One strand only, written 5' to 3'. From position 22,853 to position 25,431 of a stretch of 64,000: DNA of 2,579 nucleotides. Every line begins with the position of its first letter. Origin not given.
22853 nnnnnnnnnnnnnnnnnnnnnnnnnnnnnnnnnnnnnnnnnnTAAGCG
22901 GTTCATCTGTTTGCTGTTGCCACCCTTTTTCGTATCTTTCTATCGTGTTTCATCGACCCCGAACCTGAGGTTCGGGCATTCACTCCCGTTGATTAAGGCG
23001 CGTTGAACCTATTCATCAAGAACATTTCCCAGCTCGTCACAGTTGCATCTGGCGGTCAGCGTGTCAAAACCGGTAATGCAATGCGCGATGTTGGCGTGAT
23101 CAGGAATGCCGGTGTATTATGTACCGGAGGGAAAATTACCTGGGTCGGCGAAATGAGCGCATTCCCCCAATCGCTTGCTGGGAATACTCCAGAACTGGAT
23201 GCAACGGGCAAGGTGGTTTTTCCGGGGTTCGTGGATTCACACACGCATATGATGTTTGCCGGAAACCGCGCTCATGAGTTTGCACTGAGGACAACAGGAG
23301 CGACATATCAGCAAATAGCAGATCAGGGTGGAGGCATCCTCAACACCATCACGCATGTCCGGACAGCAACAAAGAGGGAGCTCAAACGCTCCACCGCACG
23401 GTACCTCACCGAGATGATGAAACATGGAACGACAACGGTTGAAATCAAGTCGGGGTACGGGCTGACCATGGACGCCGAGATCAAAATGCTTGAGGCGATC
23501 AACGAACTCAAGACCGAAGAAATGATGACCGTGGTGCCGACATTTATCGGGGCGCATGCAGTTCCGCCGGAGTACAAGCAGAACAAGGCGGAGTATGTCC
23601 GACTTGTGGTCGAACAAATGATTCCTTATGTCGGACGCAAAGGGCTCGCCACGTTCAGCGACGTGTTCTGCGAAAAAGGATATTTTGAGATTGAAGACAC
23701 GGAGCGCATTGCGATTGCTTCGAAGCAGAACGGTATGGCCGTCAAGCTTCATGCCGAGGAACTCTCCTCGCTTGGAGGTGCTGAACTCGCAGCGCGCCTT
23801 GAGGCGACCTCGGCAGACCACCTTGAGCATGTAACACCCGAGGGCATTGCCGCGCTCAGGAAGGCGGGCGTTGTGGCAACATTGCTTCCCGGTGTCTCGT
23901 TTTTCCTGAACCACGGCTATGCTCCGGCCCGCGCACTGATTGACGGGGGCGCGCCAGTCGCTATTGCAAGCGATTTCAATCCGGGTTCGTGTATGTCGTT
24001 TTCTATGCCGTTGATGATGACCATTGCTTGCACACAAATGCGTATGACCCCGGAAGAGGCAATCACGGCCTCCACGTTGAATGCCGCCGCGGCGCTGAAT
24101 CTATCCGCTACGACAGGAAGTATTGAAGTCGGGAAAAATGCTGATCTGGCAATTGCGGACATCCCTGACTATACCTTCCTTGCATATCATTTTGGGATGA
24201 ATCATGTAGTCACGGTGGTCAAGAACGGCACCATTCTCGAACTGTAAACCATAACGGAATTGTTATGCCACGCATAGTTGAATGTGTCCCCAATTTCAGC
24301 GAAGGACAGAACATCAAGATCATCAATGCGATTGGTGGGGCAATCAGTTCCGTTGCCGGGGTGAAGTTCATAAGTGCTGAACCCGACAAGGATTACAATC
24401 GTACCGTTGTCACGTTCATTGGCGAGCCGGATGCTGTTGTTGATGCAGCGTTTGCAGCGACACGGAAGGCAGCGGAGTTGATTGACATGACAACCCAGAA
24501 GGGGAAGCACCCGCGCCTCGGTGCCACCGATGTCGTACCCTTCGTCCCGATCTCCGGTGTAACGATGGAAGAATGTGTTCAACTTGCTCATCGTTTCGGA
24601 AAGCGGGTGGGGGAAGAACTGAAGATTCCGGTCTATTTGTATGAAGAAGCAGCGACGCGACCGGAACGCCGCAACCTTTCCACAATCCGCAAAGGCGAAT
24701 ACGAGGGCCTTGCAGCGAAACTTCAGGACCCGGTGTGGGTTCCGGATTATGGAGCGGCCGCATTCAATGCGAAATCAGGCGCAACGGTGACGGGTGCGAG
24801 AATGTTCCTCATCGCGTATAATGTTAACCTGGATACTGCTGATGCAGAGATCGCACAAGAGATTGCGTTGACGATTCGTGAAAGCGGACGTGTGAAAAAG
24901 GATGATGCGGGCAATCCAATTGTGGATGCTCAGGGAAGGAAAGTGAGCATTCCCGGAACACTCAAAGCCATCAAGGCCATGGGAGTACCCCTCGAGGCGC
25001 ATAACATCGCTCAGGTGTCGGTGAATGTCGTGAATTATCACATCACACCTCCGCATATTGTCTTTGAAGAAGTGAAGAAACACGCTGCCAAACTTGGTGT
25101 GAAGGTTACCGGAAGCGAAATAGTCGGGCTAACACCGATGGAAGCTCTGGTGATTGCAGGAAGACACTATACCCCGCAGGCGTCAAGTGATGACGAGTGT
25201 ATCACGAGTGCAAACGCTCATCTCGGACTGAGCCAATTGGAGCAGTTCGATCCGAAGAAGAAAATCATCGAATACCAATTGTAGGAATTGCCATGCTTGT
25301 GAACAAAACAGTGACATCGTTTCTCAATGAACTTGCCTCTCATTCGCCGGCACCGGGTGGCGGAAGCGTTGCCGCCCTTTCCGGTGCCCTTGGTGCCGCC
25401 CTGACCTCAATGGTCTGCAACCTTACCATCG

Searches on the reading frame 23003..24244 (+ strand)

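Call 62: search_protein_families(library=pfam, proteins=[window:23003-24244:+], max_evalue=0.0001)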
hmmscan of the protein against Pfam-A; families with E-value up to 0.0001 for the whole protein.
window:23003-24244:+ (414 aa): 2 families
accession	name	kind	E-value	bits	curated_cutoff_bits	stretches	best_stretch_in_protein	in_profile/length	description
PF07969.17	Amidohydro_3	-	1.6e-26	94.3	29.7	2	120-411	151-470/472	Amidohydrolase family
PF01979.26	Amidohydro_1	-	5.3e-25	88.8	25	1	71-411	1-344/345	Amidohydrolase family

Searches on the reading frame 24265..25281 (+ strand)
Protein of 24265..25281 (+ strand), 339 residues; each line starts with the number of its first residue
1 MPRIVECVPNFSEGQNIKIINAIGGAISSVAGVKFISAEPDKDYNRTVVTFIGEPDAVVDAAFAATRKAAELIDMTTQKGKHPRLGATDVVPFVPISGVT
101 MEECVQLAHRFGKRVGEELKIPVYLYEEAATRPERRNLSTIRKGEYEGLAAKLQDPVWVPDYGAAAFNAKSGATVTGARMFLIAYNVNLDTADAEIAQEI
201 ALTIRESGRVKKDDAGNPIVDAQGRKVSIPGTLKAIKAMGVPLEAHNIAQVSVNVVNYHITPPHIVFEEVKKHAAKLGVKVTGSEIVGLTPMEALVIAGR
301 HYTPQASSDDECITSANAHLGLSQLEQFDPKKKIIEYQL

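Call 62: search_protein_families(library=pfam, proteins=[window:24265-25281:+], max_evalue=0.0001)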
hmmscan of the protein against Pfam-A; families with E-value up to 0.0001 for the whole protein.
window:24265-25281:+ (339 aa): 2 families
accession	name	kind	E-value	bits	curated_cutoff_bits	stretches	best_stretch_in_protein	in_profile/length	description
PF07837.17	FTCD_N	-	1.4e-73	246.8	27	1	4-179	1-176/176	Formiminotransferase domain, N-terminal subdomain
PF02971.19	FTCD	-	2.2e-49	167.6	24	1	181-337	1-145/145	Formiminotransferase domain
